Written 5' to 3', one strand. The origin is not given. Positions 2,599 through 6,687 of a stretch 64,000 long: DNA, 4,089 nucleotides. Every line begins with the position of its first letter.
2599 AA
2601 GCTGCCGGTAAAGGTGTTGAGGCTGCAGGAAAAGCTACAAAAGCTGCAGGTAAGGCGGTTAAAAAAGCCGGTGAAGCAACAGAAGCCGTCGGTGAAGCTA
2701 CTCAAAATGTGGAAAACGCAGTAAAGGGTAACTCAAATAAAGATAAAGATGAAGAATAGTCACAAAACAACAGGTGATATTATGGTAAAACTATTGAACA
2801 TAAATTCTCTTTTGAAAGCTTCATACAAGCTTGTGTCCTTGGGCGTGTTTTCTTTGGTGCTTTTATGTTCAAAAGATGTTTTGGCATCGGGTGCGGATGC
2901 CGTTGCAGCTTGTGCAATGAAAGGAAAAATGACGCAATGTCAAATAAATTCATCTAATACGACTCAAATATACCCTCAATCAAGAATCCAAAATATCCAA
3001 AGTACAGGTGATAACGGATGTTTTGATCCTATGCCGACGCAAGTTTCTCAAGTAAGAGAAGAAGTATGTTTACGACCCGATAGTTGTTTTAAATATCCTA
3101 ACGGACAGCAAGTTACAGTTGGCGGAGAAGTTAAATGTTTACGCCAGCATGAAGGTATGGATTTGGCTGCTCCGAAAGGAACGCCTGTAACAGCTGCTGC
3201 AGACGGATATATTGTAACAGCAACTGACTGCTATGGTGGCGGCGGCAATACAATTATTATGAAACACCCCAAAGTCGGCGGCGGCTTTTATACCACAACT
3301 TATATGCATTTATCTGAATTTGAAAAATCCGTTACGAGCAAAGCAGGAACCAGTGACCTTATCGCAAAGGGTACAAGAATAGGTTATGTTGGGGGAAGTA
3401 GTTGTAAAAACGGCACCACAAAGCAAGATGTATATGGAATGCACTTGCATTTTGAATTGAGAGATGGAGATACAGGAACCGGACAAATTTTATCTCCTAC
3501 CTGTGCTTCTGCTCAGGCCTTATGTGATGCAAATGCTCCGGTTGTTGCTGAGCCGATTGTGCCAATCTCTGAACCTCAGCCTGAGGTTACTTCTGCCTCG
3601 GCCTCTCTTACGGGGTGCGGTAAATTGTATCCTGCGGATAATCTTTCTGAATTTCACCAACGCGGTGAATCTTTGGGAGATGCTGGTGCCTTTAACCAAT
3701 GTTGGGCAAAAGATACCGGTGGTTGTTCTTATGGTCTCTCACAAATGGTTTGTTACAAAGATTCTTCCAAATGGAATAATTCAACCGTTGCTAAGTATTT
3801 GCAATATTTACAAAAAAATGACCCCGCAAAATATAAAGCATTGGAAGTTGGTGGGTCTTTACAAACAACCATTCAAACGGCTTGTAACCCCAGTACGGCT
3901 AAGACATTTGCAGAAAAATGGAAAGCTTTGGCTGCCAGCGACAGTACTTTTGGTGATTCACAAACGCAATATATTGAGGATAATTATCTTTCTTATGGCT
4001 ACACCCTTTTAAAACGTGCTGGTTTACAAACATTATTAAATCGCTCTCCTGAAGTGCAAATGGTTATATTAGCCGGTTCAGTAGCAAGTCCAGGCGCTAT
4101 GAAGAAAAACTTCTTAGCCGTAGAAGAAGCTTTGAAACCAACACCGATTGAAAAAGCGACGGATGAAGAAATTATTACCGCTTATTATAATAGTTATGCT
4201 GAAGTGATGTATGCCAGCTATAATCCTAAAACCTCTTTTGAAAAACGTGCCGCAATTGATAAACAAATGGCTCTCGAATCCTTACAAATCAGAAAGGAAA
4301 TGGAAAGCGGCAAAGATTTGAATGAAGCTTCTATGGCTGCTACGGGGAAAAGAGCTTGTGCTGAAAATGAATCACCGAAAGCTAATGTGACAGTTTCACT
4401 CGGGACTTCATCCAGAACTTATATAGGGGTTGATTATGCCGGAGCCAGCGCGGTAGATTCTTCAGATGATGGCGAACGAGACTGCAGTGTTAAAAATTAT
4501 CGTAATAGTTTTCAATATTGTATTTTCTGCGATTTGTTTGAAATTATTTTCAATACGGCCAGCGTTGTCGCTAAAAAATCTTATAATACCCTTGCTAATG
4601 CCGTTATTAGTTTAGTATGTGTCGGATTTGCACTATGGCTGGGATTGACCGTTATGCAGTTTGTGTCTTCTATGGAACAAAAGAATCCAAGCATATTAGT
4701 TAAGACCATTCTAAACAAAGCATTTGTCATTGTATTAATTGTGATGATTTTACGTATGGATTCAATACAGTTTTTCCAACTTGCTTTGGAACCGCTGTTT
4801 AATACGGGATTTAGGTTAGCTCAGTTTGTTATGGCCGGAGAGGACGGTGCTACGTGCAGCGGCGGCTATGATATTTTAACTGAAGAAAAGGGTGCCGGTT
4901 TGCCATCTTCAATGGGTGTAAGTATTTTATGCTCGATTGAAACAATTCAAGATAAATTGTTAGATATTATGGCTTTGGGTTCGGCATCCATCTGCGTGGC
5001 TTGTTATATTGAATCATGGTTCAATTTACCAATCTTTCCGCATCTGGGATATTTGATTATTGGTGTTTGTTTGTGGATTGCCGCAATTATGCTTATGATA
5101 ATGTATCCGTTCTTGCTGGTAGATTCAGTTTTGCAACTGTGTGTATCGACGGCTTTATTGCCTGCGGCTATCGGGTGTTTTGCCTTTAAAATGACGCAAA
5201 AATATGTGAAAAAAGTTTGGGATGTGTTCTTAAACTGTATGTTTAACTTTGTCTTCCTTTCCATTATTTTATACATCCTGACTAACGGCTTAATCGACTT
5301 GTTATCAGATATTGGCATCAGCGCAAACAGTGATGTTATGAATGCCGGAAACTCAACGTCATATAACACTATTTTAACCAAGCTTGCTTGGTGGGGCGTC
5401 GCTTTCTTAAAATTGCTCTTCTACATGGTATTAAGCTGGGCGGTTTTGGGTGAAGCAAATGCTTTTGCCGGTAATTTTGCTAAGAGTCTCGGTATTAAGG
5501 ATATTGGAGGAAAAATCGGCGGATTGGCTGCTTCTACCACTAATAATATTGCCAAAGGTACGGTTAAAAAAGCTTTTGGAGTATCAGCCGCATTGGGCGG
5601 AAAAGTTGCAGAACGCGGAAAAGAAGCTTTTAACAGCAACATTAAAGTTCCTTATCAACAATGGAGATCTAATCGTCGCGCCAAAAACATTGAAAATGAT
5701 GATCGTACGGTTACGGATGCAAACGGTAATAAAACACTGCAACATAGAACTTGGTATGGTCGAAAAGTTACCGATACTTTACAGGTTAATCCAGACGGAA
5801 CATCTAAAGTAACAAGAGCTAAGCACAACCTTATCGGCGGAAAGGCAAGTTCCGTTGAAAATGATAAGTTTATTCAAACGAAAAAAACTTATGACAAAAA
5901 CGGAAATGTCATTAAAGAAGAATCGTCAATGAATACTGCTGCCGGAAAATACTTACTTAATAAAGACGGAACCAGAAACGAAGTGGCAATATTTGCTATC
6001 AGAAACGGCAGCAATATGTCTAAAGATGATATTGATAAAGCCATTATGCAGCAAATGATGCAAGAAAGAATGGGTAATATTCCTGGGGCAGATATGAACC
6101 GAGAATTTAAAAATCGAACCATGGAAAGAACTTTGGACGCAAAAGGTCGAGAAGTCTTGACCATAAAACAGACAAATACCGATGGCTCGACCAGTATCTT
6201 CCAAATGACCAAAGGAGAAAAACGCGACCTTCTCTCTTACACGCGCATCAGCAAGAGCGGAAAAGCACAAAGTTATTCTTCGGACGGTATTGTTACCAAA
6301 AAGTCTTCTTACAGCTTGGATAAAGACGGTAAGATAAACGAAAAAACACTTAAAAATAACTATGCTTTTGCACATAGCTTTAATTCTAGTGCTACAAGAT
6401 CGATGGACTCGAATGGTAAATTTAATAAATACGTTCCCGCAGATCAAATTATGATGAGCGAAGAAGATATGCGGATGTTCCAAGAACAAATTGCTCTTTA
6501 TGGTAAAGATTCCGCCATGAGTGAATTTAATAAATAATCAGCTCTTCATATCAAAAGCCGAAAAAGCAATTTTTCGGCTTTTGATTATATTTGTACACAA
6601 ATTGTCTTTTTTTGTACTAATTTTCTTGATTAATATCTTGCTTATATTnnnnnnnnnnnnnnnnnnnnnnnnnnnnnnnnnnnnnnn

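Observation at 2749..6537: Peptidoglycan hydrolase modules (M23 plus a putative lysozyme-like domain) fused to a VirB6-like membrane protein, with no VirB1 present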

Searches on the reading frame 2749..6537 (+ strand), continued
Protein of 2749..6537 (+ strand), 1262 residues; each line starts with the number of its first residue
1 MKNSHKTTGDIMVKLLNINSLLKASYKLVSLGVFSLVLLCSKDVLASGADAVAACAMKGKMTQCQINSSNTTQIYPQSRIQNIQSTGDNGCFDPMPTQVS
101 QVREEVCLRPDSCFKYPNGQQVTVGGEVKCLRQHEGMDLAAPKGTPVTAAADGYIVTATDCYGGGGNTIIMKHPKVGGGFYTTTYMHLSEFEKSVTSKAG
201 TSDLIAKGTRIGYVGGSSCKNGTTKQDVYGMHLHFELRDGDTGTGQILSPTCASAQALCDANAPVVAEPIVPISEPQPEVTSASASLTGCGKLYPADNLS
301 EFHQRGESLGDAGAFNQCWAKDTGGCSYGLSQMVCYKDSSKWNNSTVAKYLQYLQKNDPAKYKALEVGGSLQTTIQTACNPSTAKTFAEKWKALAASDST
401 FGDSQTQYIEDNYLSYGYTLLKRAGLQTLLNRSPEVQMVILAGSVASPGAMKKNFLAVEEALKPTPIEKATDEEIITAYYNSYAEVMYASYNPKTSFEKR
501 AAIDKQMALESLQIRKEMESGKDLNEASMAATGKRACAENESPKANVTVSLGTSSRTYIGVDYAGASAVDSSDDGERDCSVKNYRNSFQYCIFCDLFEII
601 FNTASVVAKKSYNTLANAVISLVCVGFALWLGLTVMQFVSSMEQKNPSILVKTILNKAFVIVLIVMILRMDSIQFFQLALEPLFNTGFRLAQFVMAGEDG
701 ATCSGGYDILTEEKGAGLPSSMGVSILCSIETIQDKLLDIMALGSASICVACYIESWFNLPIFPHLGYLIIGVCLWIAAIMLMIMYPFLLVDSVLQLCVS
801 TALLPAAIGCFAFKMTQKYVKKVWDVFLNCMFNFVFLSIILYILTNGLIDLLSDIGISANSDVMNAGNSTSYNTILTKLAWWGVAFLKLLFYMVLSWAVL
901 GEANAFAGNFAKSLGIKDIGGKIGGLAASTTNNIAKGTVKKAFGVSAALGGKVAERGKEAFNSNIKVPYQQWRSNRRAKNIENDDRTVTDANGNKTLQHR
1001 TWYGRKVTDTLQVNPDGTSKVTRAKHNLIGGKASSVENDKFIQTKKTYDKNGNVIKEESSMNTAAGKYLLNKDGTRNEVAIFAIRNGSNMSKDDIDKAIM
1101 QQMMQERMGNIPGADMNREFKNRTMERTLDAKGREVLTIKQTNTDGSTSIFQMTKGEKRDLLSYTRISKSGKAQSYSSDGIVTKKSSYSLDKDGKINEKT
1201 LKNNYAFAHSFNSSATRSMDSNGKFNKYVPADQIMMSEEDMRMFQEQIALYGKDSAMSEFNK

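Call 33: search_protein_families(library=pfam, proteins=[L001:433-891:+, L001:908-1753:+, L001:2022-5108:+, L001:5125-6441:+, L001:6443-8350:+, L001:12247-13251:+, L001:15014-15865:-], max_evalue=0.01)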
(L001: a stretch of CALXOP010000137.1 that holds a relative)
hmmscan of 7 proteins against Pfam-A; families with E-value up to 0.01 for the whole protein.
L001:433-891:+ (152 aa): 0 families

L001:908-1753:+ (281 aa): 0 families

L001:2022-5108:+ (1028 aa): 1 family
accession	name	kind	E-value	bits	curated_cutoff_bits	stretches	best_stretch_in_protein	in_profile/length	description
PF04610.19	TrbL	-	6.2e-07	29.8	25.9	1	492-587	95-190/215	TrbL/VirB6 plasmid conjugal transfer protein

L001:5125-6441:+ (438 aa): 0 families

L001:6443-8350:+ (635 aa): 1 family
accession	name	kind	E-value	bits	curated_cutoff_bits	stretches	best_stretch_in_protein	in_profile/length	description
PF04610.19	TrbL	-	0.0026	18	25.9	1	296-420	95-212/215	TrbL/VirB6 plasmid conjugal transfer protein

L001:12247-13251:+ (334 aa): 10 families
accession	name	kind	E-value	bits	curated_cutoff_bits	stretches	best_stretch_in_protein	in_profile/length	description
PF01381.28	HTH_3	-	8.7e-27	93.4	23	2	21-75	1-55/55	Helix-turn-helix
PF13560.12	HTH_31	-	5.3e-18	65.5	27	2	20-71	5-57/64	Helix-turn-helix domain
PF12844.13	HTH_19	-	9.2e-13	48.3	30.2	2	21-76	4-59/64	Helix-turn-helix domain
PF13443.12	HTH_26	-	1.2e-08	35.5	22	1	21-77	2-59/63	Cro/C1-type HTH DNA-binding domain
PF12840.13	HTH_20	-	0.00013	22.3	27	0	18-47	4-36/51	Helix-turn-helix domain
PF13412.12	HTH_24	-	0.00023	21.1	21.9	0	154-180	21-47/48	Winged helix-turn-helix DNA-binding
PF01047.28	MarR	-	0.00033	20.9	24.6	0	153-188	20-55/59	MarR family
PF07022.19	Phage_CI_repr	-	0.00044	21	22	1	23-80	6-62/65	Bacteriophage CI repressor helix-turn-helix domain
PF13413.12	HTH_25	-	0.00049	20.3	24.6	0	22-52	3-33/62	Helix-turn-helix domain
PF04545.22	Sigma70_r4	-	0.0015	18.5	24.1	1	23-51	15-42/50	Sigma-70, region 4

L001:15014-15865:- (283 aa): 0 families

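Call 35: find_encoding_contigs(protein=window:2749-6537:+, flank=10000, max_places=4)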
Protein window:2749-6537:+ (1262 aa): 3 contigs read that carry it; 2 places shown.
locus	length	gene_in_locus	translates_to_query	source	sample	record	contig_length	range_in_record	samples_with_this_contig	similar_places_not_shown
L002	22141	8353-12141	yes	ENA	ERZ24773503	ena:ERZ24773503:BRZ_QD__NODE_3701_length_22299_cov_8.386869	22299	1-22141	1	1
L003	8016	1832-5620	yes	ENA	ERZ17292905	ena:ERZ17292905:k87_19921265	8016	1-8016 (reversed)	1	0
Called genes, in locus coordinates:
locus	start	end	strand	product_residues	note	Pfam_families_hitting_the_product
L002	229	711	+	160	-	PF27226:AF_1845 (weak)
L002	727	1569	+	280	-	-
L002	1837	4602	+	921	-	-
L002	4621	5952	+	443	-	-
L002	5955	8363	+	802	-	-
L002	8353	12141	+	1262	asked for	PF01551:Peptidase_M23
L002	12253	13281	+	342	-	PF01381:HTH_3, PF12844:HTH_19 (faint), PF13443:HTH_26 (faint), PF13560:HTH_31, PF01381:HTH_3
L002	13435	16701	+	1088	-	-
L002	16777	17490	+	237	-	-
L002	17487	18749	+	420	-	-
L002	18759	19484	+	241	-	-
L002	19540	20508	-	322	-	PF00437:T2SSE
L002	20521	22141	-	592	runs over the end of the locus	?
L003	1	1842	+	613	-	?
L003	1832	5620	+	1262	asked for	PF01551:Peptidase_M23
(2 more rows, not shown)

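Call 75: search_protein_families(library=pfam, proteins=[L002:1837-4599:+, L002:4621-5949:+, L002:5955-8360:+, L002:229-708:+, L002:727-1566:+], max_evalue=0.01)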
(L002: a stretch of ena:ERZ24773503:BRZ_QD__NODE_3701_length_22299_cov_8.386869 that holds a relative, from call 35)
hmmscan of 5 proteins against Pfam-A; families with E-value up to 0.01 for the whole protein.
L002:1837-4599:+ (921 aa): 1 family
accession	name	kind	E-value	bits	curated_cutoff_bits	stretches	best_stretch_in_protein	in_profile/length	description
PF04610.19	TrbL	-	8.1e-05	22.9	25.9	1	465-568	94-190/215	TrbL/VirB6 plasmid conjugal transfer protein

L002:4621-5949:+ (443 aa): 0 families

L002:5955-8360:+ (802 aa): 3 families
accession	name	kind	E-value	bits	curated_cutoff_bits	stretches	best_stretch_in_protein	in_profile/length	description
PF04610.19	TrbL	-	0.0059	16.8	25.9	1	457-578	97-214/215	TrbL/VirB6 plasmid conjugal transfer protein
PF05742.17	TANGO2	-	0.0061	17.2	22.6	1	55-156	100-199/257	Transport and Golgi organisation 2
PF22116.1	DUF6944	-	0.009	15.8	32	0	670-792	7-135/167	Family of unknown function (DUF6944)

L002:229-708:+ (160 aa): 0 families

L002:727-1566:+ (280 aa): 0 families

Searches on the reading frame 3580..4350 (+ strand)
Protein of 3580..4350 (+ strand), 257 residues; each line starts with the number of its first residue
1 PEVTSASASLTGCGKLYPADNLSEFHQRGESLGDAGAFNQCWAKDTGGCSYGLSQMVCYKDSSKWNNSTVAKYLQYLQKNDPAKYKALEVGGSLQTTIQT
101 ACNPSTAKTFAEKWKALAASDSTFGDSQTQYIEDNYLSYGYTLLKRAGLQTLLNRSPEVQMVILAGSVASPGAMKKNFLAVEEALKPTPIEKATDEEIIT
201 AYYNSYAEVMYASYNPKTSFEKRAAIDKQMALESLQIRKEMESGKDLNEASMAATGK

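Call 49: search_solved_structures(query=window:3580-4350:+, max_evalue=10, show_alignments=3)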
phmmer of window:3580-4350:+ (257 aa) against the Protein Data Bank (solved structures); distinct sequences matched with E-value up to 10: 4.
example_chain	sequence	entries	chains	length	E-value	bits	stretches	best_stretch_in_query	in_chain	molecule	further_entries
29tk_R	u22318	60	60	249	0.58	13.1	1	168-236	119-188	General transcription factor IIF subunit 2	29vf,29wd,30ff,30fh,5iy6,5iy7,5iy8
2c9r_A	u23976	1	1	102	0.88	12.5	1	80-123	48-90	COPPER RESISTANCE PROTEIN C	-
9fqr_Hw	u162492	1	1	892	1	12.3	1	89-137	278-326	WD repeat domain 63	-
1m42_A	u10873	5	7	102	1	12.3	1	80-121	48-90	Copper resistance protein C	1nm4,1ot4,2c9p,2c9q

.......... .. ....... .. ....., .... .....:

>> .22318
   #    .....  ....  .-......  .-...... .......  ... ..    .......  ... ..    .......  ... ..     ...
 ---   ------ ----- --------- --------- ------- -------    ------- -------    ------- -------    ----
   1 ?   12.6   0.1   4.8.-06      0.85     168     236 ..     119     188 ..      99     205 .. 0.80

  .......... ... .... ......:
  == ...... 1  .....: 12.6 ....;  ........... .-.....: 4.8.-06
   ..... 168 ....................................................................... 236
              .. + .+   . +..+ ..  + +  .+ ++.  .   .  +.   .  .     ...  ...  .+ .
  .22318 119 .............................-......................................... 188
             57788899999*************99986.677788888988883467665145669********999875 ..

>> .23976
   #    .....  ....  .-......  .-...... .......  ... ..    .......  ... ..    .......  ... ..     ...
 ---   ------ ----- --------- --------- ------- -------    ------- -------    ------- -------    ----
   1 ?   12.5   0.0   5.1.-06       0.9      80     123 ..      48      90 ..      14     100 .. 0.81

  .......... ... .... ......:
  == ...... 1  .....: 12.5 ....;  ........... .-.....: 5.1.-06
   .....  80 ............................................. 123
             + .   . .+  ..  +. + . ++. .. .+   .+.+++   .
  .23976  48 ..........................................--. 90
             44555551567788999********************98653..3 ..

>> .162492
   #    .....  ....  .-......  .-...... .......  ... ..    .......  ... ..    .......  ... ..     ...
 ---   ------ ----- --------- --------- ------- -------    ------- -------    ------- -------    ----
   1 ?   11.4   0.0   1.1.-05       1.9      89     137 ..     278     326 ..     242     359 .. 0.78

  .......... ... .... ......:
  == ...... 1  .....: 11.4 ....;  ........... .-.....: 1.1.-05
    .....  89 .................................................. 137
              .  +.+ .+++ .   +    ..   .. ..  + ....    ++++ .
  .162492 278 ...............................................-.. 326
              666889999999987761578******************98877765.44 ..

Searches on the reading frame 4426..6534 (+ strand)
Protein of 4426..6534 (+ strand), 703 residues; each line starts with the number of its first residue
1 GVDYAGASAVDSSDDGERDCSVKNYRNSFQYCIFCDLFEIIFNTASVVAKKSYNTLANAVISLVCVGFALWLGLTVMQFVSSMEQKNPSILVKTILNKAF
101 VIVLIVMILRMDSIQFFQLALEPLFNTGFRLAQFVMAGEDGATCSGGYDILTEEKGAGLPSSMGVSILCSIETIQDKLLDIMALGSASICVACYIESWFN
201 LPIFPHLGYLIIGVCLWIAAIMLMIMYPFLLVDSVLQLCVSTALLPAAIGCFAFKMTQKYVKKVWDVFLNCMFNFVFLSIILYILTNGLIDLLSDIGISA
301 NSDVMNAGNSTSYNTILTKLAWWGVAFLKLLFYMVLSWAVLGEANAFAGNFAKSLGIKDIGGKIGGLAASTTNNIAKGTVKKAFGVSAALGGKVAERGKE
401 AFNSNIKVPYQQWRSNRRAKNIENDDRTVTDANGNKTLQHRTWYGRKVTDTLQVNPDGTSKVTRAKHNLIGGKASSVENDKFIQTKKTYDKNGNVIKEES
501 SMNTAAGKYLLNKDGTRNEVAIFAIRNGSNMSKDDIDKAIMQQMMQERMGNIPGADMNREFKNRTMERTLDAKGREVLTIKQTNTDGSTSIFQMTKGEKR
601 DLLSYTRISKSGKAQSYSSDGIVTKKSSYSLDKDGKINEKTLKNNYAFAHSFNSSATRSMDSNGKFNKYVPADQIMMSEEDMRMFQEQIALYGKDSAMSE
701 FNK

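Call 38: predict_structure(alignment_id=A3)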
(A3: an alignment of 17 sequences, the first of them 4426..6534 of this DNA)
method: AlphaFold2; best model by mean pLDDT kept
length: 703 residues; sequences in the alignment: 17
mean_pLDDT: 59.1   pTM: 0.39
mean pLDDT of the five models: 59.1, 56.6, 56.4, 56.1, 53.6
residues with pLDDT >= 90: 8; 70-90: 178; 50-70: 308; < 50: 209
segments of 3 or more residues with pLDDT < 50: 1-17, 32-35, 52-54, 59-61, 77-79, 81-83, 85-87, 89-93, 107-143, 145-162, 254-257, 297-313, 354-402, 658-660, 662-667, 692-703
pLDDT, mean of each block of 10 residues (from residue 1): 28 41 60 50 51 49 50 50 48 49 49 42 38 39 41 42 52 61 67 59 58 70 64 61 55 51 62 61 57 50 46 53 62 65 58 41 27 26 27 34 54 68 75 72 67 61 62 67 77 77 68 72 77 81 83 79 86 84 87 84 87 85 79 75 71 55 51 63 60 45 34
secondary structure, 60 per line:
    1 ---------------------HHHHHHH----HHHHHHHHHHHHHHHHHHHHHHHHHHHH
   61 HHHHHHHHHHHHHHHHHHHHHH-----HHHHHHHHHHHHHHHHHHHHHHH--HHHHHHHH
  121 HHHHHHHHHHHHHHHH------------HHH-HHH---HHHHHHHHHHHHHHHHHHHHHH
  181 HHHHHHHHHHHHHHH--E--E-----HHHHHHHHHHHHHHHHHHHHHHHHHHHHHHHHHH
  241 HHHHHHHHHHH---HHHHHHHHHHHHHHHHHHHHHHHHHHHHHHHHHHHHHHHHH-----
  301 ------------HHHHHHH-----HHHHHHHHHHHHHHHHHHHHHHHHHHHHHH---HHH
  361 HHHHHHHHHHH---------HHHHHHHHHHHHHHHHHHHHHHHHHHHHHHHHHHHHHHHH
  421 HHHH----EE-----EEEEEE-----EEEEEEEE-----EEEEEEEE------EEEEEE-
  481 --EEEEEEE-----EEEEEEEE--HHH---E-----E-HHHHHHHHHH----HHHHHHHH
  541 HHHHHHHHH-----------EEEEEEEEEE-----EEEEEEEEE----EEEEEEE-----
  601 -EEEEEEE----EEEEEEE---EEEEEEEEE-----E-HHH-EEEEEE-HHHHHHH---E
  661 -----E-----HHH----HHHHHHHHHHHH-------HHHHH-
elements in order (helices of 4 or more, strands of 3 or more residues): H22-28 H33-82 H88-110 H113-136 H159-195 H207-251 H255-295 H313-319 H325-354 H358-371 H381-424 E436-441 E447-454 E460-467 E474-479 E483-489 E495-502 H519-528 H533-549 E561-570 E576-584 E589-595 E602-608 E613-619 E623-631 E643-648 H650-656 H679-690 H698-702

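Call 43: fold_search(model_id=the predicted structure, library=pdb)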
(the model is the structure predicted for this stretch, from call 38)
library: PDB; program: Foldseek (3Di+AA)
matches with E <= 10: 708; with E <= 0.001: 0
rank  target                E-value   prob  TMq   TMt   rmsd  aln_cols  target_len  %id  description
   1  6kk9_C                2.3e-03  0.98  0.10  0.28  14.7       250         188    9  A Crystal structure of OspA mutant (released 2020-07-29)
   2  9qc8_B                8.7e-03  0.15  0.08  0.06  25.6       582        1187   10  BoNT-NTNH-HA70 complex from Clostridium botulinum Serotype B1 (released 2025-09-10)
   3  9n73_LI               1.3e-02  0.77  0.08  0.09  16.8       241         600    8  SSU processome maturation and disassembly, State G (released 2025-10-29)
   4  6kt1                  1.5e-02  0.44  0.08  0.17  17.4       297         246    8  Crystal structure of an OspA mutant (released 2020-08-26)
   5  7o3v_F                1.6e-02  1.00  0.25  0.55   7.7       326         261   15  Stalk complex structure (TrwJ/VirB5-TrwI/VirB6) from the fully-assembled R388 type IV secretion system determined by c (released 2022-06-22)
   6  2q13                  1.6e-02  0.20  0.07  0.12  33.0       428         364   10  Crystal structure of BAR-PH domain of APPL1 (released 2007-08-14)
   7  4l9o_A                2.1e-02  0.28  0.07  0.12  18.7       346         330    8  Crystal Structure of the Sec13-Sec16 blade-inserted complex from Pichia pastoris (released 2013-10-02)
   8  5c5b_A                2.5e-02  0.23  0.08  0.13  38.4       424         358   10  Crystal Structure of Human APPL BAR-PH Heterodimer (released 2016-06-22)
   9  7fdd_A                2.7e-02  0.41  0.07  0.18  16.9       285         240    8  A Crystal structure of OspA mutant (released 2022-07-20)
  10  6j48                  2.7e-02  0.38  0.08  0.18  17.5       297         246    8  Glycine mutation on single layer beta-sheet of OspAsm1 (released 2019-03-06)
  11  8rt9_F                3.2e-02  1.00  0.27  0.58   7.4       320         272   15  Stalk complex full-length structure (TrwJ/VirB5-TrwI/VirB6) from the fully-assembled R388 type IV secretion system det (released 2024-06-19)
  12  8qjc                  3.6e-02  0.11  0.04  0.03  27.3       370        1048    9  T6SS-linked Rhs repeat protein - Salmonella bongori Rhs-core domain with toxin domain (released 2024-09-25)
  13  4xrt_B                4.8e-02  0.20  0.08  0.15  19.3       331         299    9  Crystal structure of the di-domain ARO/CYC StfQ from the steffimycin biosynthetic pathway (released 2015-12-02)
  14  4xrt_A                5.0e-02  0.25  0.09  0.17  19.0       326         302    9  Crystal structure of the di-domain ARO/CYC StfQ from the steffimycin biosynthetic pathway (released 2015-12-02)
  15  7c3e_A                5.3e-02  0.23  0.09  0.14  18.0       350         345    6  Crystal structure of R97A/R150A/R203A mutant of AofleA from Arthrobotrys oligospora (released 2020-07-29)
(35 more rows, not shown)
